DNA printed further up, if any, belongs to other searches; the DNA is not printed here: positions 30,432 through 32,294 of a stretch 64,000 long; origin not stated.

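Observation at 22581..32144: Orphan 8-gene, translationally coupled 'nucleotide chemistry' operon with no pathway I can name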

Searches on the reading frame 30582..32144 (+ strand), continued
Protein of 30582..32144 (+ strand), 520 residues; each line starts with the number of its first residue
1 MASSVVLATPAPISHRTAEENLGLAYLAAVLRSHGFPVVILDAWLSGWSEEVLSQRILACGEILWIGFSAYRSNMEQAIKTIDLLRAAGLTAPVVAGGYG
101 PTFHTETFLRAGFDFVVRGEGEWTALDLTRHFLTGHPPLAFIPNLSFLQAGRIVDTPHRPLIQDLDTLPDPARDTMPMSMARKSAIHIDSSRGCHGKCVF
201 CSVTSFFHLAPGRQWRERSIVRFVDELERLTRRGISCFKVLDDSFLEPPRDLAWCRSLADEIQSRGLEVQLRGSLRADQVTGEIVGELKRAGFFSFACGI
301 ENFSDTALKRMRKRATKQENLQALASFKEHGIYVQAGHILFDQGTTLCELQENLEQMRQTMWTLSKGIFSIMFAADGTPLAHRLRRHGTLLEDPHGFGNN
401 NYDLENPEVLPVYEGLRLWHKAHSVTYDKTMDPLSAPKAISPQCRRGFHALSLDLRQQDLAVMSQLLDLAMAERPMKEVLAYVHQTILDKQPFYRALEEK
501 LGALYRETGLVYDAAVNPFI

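Call 33: find_related_loci(query=A2, collection=genome_contigs, flank=10000)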
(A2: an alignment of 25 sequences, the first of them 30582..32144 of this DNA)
Query A2 (520 aa) in genome_contigs; peptide patterns used: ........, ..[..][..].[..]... (x = any residue, [..] = any of these).
195 stretches matched a pattern; 82 encode a relative of the query (tblastn E <= 1e-3); the best 80 are kept; 80 distinct loci.
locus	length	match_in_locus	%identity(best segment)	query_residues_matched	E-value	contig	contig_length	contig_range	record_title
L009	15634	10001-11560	95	1-520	0e+0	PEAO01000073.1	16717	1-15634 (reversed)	MAG: Magnetococcales bacterium DCbin2 scaffold369, whole genome shotgun sequence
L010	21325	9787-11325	52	5-519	1e-176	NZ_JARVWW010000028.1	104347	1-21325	Bradyrhizobium sp. SSUT77 NODE_28_length_104347_cov_21.196056, whole genome shotgun sequence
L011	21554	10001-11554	51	5-520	1e-167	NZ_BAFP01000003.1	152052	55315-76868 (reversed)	Nocardia abscessus NBRC 100374, whole genome shotgun sequence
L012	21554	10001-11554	50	5-520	2e-167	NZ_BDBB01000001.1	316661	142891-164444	Nocardia arthritidis NBRC 100137, whole genome shotgun sequence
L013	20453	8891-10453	50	5-520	1e-166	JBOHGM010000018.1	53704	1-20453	MAG: Pseudonocardiaceae bacterium isolate SD8046_metabat2.bin.1 NODE_19_length_53704_cov_15.350225, whole genome shotgun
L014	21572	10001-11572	51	1-520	1e-163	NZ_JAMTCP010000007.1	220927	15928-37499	Streptoalloteichus tenebrarius strain DSM 40477 LX15DRAFT_scaffold00007.7, whole genome shotgun sequence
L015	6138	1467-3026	49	2-520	3e-163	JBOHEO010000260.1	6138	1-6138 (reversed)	MAG: Pseudonocardia sp. isolate SD8039_metabat2.bin.5 NODE_637_length_6138_cov_2.877225, whole genome shotgun sequence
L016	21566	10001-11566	51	2-520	5e-161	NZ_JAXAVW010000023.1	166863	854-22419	Lentzea miocenica strain BCCO 10_0856 BCCO_856_assembly_contig_23, whole genome shotgun sequence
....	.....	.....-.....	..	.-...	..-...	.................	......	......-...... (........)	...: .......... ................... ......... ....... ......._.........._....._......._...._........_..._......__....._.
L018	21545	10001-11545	47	5-519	1e-159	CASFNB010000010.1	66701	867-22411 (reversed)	uncultured proteobacterium isolate A1_L3_371371_idba_bin.16 genome assembly, contig: A1_L3_371371_idba_bin.16.fa_scaffol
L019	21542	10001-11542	48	5-520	4e-159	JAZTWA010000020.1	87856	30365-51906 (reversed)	MAG: Candidatus Enterousia sp. isolate T1900045335_YK20190024.MAGScoT_cleanbin_000047 SGB_6593_k141_2281732, whole genom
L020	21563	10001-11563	50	4-520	4e-159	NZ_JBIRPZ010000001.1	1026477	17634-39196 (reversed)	Streptomyces sp. NPDC021212 NPDC021212_153_H9.ctg-0001, whole genome shotgun sequence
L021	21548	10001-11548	48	3-520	2e-158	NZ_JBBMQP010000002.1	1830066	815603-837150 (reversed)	Hoeflea sp. AS60 isolate_60_2, whole genome shotgun sequence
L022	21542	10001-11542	47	5-520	6e-158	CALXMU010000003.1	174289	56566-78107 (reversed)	MAG: uncultured Alphaproteobacteria bacterium isolate BRZ_MD__bin57 genome assembly, contig: BRZ_MD__NODE_94_length_1742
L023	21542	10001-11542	47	5-520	6e-158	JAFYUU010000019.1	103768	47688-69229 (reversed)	MAG: Alphaproteobacteria bacterium isolate RGIG7441 Water_buffalos_Colon-1__c952124, whole genome shotgun sequence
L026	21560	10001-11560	49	5-520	3e-155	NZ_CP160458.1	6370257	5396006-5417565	Streptomyces phytohabitans strain HBERC20821 chromosome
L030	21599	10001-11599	48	5-520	2e-153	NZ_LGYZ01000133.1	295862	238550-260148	Nocardia arizonensis strain W9405 9405_49_10, whole genome shotgun sequence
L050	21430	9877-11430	43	2-520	7e-142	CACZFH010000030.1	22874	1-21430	MAG: uncultured Erysipelotrichaceae bacterium isolate RUG12568 genome assembly, contig: RUG12568_asm_30, whole genome sh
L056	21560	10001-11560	41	1-520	7e-138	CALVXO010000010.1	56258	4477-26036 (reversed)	MAG: uncultured Bacilli bacterium isolate BRZ_PD__bin30 genome assembly, contig: BRZ_PD__NODE_680_length_56258_cov_13.15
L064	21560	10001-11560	51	5-520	3e-165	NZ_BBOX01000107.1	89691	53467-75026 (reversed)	Streptomyces hygroscopicus subsp. hygroscopicus strain NBRC 13472, whole genome shotgun sequence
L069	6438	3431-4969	38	1-520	2e-114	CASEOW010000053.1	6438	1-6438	uncultured Firmicutes bacterium isolate Batch3_idba_bin.1294 genome assembly, contig: Batch3_idba_bin.1294.fa_k87_241643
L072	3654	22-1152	46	142-520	6e-115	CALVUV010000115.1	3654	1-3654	MAG: uncultured Bacilli bacterium isolate BRZ_BV__bin67 genome assembly, contig: BRZ_BV__NODE_25551_length_3654_cov_10.0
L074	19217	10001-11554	43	2-519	5e-143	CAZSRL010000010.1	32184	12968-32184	MAG TPA_asm: uncultured Muribaculaceae bacterium isolate SRP192927_co4_745 genome assembly, contig: NODE_2173_length_321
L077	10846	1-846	48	239-520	3e-83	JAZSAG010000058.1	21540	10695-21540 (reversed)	MAG: Candidatus Enterousia sp. isolate T1900044938_TS20190404.MAGScoT_cleanbin_000029 SGB_3452_k141_1824051, whole genom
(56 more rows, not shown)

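Call 39: search_protein_families(library=pfam, proteins=[L056:9046-10011:+, L074:7732-8571:+, L026:16663-17163:+, L022:9589-9996:+, L072:1196-1549:+, L050:6554-7792:+], max_evalue=0.01)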
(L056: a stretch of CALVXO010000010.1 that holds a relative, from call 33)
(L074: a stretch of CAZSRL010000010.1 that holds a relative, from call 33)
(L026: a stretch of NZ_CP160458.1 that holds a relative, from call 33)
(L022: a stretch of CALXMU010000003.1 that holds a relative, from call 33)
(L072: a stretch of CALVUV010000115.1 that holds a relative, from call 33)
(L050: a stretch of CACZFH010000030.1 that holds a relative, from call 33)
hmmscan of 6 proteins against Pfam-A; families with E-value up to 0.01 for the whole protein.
L056:9046-10011:+ (321 aa): 0 families

L074:7732-8571:+ (279 aa): 1 family
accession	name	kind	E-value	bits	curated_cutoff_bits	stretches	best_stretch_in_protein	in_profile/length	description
PF01048.26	PNP_UDP_1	-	2.2e-20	73.5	25.1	1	9-249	2-232/233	Phosphorylase superfamily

L026:16663-17163:+ (166 aa): 1 family
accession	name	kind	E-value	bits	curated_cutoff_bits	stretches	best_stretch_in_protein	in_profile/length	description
PF05014.21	Nuc_deoxyrib_tr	-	2.3e-07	31.4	28.8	1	33-118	12-100/117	Nucleoside 2-deoxyribosyltransferase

L022:9589-9996:+ (135 aa): 2 families
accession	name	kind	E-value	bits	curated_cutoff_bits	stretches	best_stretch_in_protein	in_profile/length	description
PF00293.34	NUDIX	-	1.4e-17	64.4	21.1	1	6-119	4-122/134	NUDIX domain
PF14815.12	NUDIX_4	-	3.7e-06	27.1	35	1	11-118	5-101/113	NUDIX domain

L072:1196-1549:+ (117 aa): 1 family
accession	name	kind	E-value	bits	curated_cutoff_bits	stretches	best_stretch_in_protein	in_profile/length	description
PF00719.24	Pyrophosphatase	-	2.6e-09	37.5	23.5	1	33-112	31-113/153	Inorganic pyrophosphatase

L050:6554-7792:+ (412 aa): 2 families
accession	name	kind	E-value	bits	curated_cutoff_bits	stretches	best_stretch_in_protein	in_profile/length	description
PF01979.26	Amidohydro_1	-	2.4e-36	126.1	25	1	53-380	1-344/345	Amidohydrolase family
PF07969.17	Amidohydro_3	-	9.9e-12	45.5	29.7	2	229-381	302-471/472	Amidohydrolase family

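Call 49: search_protein_families(library=ncbifam, proteins=[L030:13065-14114:+], max_evalue=1e-10)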
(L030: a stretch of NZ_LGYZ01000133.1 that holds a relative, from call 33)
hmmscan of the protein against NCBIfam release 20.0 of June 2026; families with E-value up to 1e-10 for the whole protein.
L030:13065-14114:+ (349 aa): 8 families
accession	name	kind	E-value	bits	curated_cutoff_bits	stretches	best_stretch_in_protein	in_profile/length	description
TIGR00476.1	selD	equivalog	4.3e-76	256.1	125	1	17-316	8-310/311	selenide, water dikinase SelD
NF002098.0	PRK00943.1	equivalog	7.1e-64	215.9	299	1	18-345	15-341/347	selenide, water dikinase SelD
TIGR04369.1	fusion_not_SelD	hypoth_equivalog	2.3e-41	141.7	700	1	16-333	354-699/701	oxidoreductase/SelD-related fusion protein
NF010705.0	PRK14105.1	equivalog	1.6e-39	135.8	291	1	19-261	16-272/345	selenide, water dikinase SelD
TIGR01379.1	thiL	equivalog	3.7e-22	78.7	184.15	1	52-268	24-247/320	thiamine-phosphate kinase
TIGR04049.1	AIR_rel_sll0787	hypoth_equivalog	1.1e-13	51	321.3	1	49-259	40-243/318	sll0787 family AIR synthase-like protein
NF004351.0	PRK05731.1-4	equivalog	2e-13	50.1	324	1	53-259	39-249/321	thiamine-phosphate kinase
TIGR02124.1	hypE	equivalog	6.4e-11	41.8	251.6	0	49-262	30-248/332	hydrogenase expression/formation protein HypE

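Call 60: search_protein_families(library=pfam, proteins=[L077:2994-3605:-, L069:1382-2041:+, L011:13093-14178:+, L064:17154-18080:+, L006:15651-16685:+, L006:19300-20025:+, L007:5158-6270:-, L007:6330-6797:-], max_evalue=0.01)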
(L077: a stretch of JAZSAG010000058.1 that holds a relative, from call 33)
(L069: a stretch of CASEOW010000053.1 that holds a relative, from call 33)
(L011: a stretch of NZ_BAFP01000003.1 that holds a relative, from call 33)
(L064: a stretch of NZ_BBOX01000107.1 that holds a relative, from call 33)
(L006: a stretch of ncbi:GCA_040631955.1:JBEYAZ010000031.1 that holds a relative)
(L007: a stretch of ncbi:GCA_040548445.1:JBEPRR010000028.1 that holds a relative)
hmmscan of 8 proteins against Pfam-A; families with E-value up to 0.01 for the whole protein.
L077:2994-3605:- (203 aa): 3 families
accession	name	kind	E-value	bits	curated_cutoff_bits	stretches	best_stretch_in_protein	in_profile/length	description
PF02223.23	Thymidylate_kin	-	5.4e-19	69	27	1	5-190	1-181/185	Thymidylate kinase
PF01712.25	dNK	-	8.6e-09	35.9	27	1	3-153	1-147/203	Deoxynucleoside kinase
PF13521.12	AAA_28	-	0.00094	19.9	27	0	3-23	2-22/164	AAA domain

L069:1382-2041:+ (219 aa): 1 family
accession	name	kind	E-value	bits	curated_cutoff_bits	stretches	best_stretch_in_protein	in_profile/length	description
PF00300.27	His_Phos_1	-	2.9e-10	40.6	21.7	1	5-157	2-145/194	Histidine phosphatase superfamily (branch 1)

L011:13093-14178:+ (361 aa): 1 family
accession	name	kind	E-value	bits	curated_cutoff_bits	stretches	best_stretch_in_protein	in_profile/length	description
PF01636.29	APH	-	5.8e-15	56.1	23.2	1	175-317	95-233/239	Phosphotransferase enzyme family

L064:17154-18080:+ (308 aa): 2 families
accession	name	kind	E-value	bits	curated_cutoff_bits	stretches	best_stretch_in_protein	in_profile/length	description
PF08543.17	Phos_pyr_kin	-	4e-55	187.3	27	1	19-257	1-245/246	Phosphomethylpyrimidine kinase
PF00294.29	PfkB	-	1.2e-08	35.1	25.8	1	110-240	162-287/302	pfkB family carbohydrate kinase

L006:15651-16685:+ (344 aa): 1 family
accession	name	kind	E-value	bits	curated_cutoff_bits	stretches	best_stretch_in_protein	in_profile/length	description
PF00303.24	Thymidylat_synt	-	3.9e-22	79.1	24.3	1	55-226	47-221/266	Thymidylate synthase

L006:19300-20025:+ (241 aa): 1 family
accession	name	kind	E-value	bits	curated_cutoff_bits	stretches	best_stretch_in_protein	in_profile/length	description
PF03070.21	TENA_THI-4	-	6.3e-19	69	22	1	11-218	4-209/210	TENA/THI-4/PQQC family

L007:5158-6270:- (370 aa): 1 family
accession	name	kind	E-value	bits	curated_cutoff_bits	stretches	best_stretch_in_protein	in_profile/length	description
PF04055.27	Radical_SAM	-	8.9e-06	26.4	29.5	1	132-286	6-139/166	Radical SAM superfamily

L007:6330-6797:- (155 aa): 1 family
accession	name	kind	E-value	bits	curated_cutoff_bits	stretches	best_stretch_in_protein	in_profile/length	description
PF00596.27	Aldolase_II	-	1.4e-24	87.4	22.2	1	20-125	2-104/183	Class II Aldolase and Adducin N-terminal domain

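Call 72: find_related_loci(query=A2, collection=viral_contigs, flank=8000)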
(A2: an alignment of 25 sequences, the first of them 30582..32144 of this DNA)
Query A2 (520 aa) in viral_contigs; peptide patterns used: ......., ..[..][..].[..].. (x = any residue, [..] = any of these).
46 stretches matched a pattern, but none encodes a relative of the query by tblastn (E <= 1e-3).

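Call 74: search_protein_families(library=ncbifam, proteins=[L008:12013-14193:+], max_evalue=0.00001)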
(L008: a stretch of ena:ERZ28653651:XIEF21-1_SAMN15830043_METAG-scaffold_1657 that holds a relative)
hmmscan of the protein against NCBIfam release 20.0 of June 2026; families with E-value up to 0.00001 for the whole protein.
L008:12013-14193:+ (726 aa): 9 families
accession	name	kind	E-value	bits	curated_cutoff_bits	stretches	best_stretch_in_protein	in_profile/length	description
NF041464.1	HelD_BACSU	equivalog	3.5e-125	418.7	419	1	39-712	77-772/779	RNA polymerase recycling motor HelD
NF041258.1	motor_HelR_2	exception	5.1e-50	170.4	1100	2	66-261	67-256/713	RNA polymerase recycling motor ATPase HelR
NF041254.1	motor_HelR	exception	1.4e-44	152.5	750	2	76-262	87-274/706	RNA polymerase recycling motor ATPase HelR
NF041465.1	HelD_MYCSM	equivalog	6.1e-43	146.9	1051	2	80-254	81-254/719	RNA polymerase recycling motor HelD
TIGR01073.1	pcrA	equivalog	6.2e-14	51.3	911.2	1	479-628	206-364/725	DNA helicase PcrA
NF008743.0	PRK11773.1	equivalog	1.4e-13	50.2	965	0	481-566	213-299/720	DNA helicase II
TIGR01075.1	uvrD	equivalog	3.6e-13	48.7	1144.45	0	480-624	207-358/715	DNA helicase II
TIGR01074.1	rep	equivalog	2.3e-11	42.7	951.45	0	459-624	181-357/668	DNA helicase Rep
NF008276.0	PRK11054.1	equivalog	8.1e-06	24.6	543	0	153-220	174-240/684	DNA helicase IV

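Call 88: search_dna_similar(query=window:30582-32144:+, collection=plasmids, mode=protein, max_evalue=1e-10, max_rows=15)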
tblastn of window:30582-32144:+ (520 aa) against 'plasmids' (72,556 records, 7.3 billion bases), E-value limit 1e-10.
Records with a match: 55; places in all: 61; records where one place covers at least 80% of the query: 4.
Best place of each record, by identity: <60% 55.
By first word of the organism name: Rhizobium 11; Streptomyces 6; Sphingobium 5; Sinorhizobium 4; Azospirillum 3; Solidesulfovibrio 2; Clostridium 2; Skermanella 2; Streptantibioticus 2; Pseudomonas 2; and 15 more.
By predicted mobility (MOB-suite, as given by PLSDB): non-mobilizable 33; conjugative 11; mobilizable 11.
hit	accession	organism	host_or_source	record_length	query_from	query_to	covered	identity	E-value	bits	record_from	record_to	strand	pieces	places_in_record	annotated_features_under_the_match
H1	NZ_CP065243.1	Streptomyces clavuligerus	cell culture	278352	2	520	100%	50.0%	1e-156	501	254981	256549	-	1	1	radical SAM protein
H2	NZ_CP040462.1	Enterococcus sp. M190262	Homo sapiens,whole organism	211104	14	520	98%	33.9%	2e-85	295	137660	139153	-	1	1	radical SAM protein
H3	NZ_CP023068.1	Sinorhizobium sojae CCBAU 05684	G.max,nodule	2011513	5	467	89%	29.4%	5e-33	141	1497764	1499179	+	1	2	record has no annotation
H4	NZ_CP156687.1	Burkholderia stagnalis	Bacterial cells,soils collected in ...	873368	15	365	68%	35.1%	6e-47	183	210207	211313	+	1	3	radical SAM protein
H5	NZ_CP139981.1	Sphingobium yanoikuyae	-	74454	91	508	80%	26.4%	3e-16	90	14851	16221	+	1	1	radical SAM protein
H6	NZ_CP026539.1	Solidesulfovibrio carbinolicus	-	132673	22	407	74%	28.5%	4e-30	132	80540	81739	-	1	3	radical SAM protein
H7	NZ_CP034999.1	Rhizobium acidisoli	Phaseolus vulgaris,root nodule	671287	9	406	77%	26.2%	7e-20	101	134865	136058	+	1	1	radical SAM protein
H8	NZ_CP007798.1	Azospirillum argentinense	Triticum aestivum L.,Root,wheat ...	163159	27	412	74%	26.8%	2e-16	91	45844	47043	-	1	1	B12-binding domain-containing radical SAM protein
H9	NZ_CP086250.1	Clostridium estertheticum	single colony,beef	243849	22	421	77%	25.7%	3e-21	105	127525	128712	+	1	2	radical SAM protein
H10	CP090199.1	Rhizobium leguminosarum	Trifolium ambiguum,Cell culture,nodule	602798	20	392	72%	27.3%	4e-19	99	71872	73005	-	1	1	radical SAM protein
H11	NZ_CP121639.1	Rhizobium leguminosarum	Trifolium ambiguum,cell culture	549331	20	390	71%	27.2%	7e-19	98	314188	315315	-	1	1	radical SAM protein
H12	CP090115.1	Rhizobium leguminosarum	Trifolium ambiguum,Cell culture,Plant ...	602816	20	390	71%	27.2%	7e-19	98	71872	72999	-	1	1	radical SAM protein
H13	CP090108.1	Rhizobium leguminosarum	Trifolium ambiguum,Cell culture,Plant ...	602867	20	390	71%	27.2%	9e-19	98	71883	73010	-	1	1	radical SAM protein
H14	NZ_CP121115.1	Roseinatronobacter sp. S2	cell culture,Alkaline Spring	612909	24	411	75%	25.9%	1e-14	85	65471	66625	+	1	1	bchE: magnesium-protoporphyrin IX monomethyl ester anaerobic oxidative ...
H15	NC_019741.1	Allocoleopsis franciscana PCC 7113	-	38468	22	371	67%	28.6%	5e-27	123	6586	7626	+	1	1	bchE: magnesium-protoporphyrin IX monomethyl ester anaerobic oxidative ...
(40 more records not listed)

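Call 89: get_annotated_region(hit=H1, flank=12000)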
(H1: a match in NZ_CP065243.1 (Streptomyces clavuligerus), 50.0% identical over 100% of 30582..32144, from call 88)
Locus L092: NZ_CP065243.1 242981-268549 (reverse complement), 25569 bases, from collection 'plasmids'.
description: Streptomyces clavuligerus strain F1D35 plasmid pF1D35B, complete sequence
organism: Streptomyces clavuligerus (NCBI taxid 1901)
taxonomy: Bacteria; Actinomycetota; Actinomycetes; Kitasatosporales; Streptomycetaceae; Streptomyces; Streptomyces clavuligerus
host: -; source: cell culture; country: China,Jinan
typing (MOB-suite, as given by PLSDB): non-mobilizable
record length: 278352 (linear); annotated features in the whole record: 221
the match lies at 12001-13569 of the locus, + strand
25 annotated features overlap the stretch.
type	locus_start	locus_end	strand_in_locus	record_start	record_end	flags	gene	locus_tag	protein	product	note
CDS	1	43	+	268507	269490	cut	-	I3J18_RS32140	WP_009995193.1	DUF1702 family protein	-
CDS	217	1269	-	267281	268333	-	-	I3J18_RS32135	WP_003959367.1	NAD(P)-dependent oxidoreductase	-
CDS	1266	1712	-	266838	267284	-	-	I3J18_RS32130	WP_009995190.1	SRPBCC family protein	-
CDS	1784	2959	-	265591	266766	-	-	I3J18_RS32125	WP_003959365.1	acyl-CoA dehydrogenase family protein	-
CDS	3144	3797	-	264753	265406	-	-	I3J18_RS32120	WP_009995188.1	HAD family hydrolase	-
CDS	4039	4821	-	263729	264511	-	-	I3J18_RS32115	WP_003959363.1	ABC transporter permease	-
CDS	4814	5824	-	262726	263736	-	-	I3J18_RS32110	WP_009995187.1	ABC transporter ATP-binding protein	-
CDS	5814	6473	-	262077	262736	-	-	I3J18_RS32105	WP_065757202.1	hypothetical protein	-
CDS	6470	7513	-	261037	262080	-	-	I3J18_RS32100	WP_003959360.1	hypothetical protein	-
CDS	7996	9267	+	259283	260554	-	-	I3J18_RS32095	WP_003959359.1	aminotransferase class III-fold pyridoxal phosphate-dependent enzyme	-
CDS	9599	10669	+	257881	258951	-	-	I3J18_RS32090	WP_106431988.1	class I SAM-dependent methyltransferase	-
CDS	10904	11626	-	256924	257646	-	-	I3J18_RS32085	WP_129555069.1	helix-turn-helix domain-containing protein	GO:0006355 - regulation of DNA-templated transcription [Evidence IEA]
CDS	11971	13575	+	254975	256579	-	-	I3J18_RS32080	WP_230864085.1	radical SAM protein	-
CDS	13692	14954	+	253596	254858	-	-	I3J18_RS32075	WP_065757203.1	radical SAM protein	-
CDS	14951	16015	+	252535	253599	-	-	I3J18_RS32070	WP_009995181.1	phosphotransferase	-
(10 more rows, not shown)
